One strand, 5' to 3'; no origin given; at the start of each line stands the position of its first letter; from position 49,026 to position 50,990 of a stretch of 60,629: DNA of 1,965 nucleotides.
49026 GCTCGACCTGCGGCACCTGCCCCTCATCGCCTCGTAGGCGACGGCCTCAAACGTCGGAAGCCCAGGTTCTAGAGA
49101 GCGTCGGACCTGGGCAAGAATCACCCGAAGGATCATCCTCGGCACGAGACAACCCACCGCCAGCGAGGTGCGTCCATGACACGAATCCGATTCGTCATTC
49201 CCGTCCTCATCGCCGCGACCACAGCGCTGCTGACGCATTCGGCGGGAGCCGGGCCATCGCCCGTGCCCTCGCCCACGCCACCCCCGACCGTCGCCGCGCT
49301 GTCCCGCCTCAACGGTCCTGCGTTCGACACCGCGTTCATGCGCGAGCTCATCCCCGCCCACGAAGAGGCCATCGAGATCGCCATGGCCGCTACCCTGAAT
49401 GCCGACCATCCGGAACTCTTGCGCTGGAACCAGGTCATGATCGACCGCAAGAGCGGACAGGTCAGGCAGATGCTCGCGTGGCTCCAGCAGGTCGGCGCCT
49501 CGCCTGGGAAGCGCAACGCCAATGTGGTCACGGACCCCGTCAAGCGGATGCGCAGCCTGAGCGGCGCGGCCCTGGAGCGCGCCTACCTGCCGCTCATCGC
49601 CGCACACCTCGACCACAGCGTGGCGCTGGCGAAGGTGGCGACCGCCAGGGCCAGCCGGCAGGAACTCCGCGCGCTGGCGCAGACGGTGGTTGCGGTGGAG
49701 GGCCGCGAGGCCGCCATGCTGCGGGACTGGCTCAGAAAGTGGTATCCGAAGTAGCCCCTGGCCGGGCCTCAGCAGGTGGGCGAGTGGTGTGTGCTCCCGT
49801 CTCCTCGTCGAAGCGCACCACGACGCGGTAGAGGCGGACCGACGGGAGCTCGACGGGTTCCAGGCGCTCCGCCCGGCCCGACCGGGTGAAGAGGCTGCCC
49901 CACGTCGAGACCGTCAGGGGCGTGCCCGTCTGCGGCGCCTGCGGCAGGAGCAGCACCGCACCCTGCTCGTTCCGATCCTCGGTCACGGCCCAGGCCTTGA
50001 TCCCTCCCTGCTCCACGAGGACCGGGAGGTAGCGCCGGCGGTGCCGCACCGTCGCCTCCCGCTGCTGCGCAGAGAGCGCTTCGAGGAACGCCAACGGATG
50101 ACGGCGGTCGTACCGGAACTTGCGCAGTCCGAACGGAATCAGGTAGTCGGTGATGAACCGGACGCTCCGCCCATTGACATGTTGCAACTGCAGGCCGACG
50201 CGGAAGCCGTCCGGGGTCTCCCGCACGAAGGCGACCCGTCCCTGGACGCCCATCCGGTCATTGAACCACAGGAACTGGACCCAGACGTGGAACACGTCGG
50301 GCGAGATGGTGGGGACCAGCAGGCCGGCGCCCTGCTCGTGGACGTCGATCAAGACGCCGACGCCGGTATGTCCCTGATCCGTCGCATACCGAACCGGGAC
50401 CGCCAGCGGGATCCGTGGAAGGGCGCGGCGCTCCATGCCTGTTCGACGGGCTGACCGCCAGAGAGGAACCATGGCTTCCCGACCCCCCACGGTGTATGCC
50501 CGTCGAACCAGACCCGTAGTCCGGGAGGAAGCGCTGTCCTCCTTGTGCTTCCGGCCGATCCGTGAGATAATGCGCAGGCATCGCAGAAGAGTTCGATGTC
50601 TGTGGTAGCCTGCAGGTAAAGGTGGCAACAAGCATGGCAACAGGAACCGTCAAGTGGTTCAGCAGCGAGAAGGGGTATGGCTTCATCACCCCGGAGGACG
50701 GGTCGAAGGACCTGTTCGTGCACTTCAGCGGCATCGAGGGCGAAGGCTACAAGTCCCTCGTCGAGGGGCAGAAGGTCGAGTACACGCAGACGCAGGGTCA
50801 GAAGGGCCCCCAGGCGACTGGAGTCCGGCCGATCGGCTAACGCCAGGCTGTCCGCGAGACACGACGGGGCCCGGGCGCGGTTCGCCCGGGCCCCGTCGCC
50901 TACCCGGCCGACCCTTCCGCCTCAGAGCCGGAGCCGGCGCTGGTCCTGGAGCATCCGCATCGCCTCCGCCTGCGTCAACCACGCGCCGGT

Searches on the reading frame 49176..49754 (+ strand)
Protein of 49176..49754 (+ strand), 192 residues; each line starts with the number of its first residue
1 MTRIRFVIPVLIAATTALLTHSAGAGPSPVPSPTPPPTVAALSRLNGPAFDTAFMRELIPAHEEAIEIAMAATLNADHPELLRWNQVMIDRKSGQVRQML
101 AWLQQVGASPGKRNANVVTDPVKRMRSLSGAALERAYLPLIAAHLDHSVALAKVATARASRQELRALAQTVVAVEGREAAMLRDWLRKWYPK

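Call 40: search_protein_families(library=pfam, proteins=[window:49176-49754:+], max_evalue=0.01)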
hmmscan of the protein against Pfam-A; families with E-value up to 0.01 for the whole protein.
window:49176-49754:+ (192 aa): 2 families
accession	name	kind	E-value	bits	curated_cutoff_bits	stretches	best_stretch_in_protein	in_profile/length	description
PF03713.19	DUF305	-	3.1e-20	73.2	27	2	35-103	83-151/151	Domain of unknown function (DUF305)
PF13628.12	DUF4142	-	1.1e-11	45.7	27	2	37-85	73-121/138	Domain of unknown function (DUF4142)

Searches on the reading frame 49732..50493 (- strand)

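Call 40: search_protein_families(library=pfam, proteins=[window:49732-50493:-], max_evalue=0.01)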
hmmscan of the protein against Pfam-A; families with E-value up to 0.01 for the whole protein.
window:49732-50493:- (253 aa): 1 family
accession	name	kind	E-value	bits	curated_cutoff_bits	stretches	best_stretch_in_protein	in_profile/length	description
PF07238.19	PilZ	-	1.2e-08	35.6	22.5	1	21-118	1-100/102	PilZ domain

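Call 50: search_protein_families(library=ncbifam, proteins=[window:49732-50493:-], max_evalue=0.1)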
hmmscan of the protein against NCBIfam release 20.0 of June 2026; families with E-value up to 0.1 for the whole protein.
window:49732-50493:- (253 aa): 0 families

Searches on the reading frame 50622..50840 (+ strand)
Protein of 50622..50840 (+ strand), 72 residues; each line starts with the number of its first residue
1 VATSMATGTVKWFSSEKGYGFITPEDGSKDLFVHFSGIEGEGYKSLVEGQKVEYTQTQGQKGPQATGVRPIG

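Call 40: search_protein_families(library=pfam, proteins=[window:50622-50840:+], max_evalue=0.01)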
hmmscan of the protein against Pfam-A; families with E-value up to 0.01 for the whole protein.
window:50622-50840:+ (72 aa): 2 families
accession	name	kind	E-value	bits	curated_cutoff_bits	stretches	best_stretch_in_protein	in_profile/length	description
PF00313.28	CSD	-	7.3e-30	103.1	27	1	7-70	2-65/66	'Cold-shock' DNA-binding domain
PF08206.17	OB_RNB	-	5.5e-05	23.2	24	1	15-36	6-27/58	Ribonuclease B OB domain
